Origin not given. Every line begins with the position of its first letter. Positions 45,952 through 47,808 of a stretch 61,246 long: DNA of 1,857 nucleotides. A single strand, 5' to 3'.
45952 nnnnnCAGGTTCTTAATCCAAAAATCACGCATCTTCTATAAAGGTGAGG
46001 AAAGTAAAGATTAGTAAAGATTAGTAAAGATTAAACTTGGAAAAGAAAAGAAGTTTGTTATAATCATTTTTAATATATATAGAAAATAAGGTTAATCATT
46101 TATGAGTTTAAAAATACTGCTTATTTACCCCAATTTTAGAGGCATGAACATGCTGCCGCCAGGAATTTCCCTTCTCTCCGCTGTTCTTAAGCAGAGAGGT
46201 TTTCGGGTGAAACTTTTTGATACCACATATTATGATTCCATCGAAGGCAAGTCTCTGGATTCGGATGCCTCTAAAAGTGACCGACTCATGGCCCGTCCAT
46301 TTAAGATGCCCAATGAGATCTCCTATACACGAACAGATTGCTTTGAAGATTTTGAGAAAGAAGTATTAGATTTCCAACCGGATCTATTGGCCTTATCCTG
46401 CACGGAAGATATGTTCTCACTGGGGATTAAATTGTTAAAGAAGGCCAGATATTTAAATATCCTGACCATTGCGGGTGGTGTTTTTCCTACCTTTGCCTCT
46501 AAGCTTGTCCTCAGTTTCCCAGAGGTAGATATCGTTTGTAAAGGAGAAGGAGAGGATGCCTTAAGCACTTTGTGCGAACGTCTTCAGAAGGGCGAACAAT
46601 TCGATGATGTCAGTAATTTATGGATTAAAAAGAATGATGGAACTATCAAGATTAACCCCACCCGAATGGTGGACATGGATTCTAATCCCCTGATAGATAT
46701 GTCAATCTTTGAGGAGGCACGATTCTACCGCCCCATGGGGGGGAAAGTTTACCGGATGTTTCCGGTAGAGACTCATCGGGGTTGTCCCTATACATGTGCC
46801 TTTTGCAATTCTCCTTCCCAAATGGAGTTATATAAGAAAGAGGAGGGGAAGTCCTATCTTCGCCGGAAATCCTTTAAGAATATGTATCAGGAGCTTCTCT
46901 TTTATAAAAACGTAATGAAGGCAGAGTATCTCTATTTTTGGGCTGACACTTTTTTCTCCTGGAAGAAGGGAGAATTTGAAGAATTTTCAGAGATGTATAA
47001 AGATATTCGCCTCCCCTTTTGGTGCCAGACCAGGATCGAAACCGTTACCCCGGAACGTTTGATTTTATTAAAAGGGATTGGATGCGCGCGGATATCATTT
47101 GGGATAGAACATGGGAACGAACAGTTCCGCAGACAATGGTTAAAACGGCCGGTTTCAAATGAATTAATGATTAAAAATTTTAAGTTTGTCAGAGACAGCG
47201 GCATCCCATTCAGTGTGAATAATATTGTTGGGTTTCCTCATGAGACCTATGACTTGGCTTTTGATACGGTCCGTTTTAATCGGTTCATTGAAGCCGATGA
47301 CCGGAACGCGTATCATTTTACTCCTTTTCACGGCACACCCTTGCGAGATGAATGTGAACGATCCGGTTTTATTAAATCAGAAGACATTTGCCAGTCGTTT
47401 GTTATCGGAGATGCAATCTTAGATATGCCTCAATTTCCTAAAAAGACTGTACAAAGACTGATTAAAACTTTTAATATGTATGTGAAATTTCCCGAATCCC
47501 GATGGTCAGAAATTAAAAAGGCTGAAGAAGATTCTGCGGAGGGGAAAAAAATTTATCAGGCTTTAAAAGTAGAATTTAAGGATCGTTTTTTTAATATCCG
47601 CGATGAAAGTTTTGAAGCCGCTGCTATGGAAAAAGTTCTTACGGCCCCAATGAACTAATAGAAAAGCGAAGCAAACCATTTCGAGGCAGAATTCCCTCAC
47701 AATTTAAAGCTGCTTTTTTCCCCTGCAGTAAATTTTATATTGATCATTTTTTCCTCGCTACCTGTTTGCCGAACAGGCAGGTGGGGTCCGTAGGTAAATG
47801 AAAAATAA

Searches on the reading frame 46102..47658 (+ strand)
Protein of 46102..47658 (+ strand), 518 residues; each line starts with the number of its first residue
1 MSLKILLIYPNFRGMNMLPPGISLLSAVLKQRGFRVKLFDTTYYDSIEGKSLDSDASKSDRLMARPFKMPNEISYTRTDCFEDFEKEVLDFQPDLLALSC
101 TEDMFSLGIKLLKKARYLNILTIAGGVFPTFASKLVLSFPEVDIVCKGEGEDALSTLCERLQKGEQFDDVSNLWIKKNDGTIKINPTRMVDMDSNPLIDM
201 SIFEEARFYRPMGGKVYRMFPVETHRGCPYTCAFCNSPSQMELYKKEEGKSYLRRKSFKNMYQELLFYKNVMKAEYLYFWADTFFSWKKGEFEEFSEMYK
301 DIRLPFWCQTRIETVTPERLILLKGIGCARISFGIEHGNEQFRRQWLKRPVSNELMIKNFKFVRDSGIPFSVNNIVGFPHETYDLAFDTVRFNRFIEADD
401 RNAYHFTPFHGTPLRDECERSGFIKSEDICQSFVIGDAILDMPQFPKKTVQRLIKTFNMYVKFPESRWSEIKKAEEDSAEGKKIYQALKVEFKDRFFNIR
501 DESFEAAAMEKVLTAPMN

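Call 10: search_protein_families(library=pfam, proteins=[window:46102-47658:+], max_evalue=0.001)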
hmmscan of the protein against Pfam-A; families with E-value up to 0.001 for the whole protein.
window:46102-47658:+ (518 aa): 2 families
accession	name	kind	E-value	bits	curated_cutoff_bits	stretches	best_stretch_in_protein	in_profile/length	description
PF04055.27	Radical_SAM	-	6.6e-17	62.6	29.5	1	223-385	2-158/166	Radical SAM superfamily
PF02310.24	B12-binding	-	1.1e-12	48.3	32.1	1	79-156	40-119/121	B12 binding domain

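Call 90: search_protein_families(library=ncbifam, proteins=[window:46102-47658:+], max_evalue=1e-20)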
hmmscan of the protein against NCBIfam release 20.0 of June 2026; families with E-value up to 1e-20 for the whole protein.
window:46102-47658:+ (518 aa): 4 families
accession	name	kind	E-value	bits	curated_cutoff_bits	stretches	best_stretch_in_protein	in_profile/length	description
TIGR03471.1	HpnJ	equivalog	1.3e-24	86.9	577.6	1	112-486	91-458/472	hopanoid biosynthesis associated radical SAM protein HpnJ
TIGR04479.1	bcpD_PhpK_rSAM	subfamily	6.9e-23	80.8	600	1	146-394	176-407/504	PhpK family radical SAM P-methyltransferase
TIGR02026.1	BchE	equivalog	2.8e-22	79.3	481.35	1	83-421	54-390/497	magnesium-protoporphyrin IX monomethyl ester anaerobic oxidative cyclase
TIGR04013.1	B12_SAM_MJ_1487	hypoth_equivalog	6.3e-21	74.6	251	0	94-239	45-171/382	TIGR04013 family B12-binding domain/radical SAM domain-containing protein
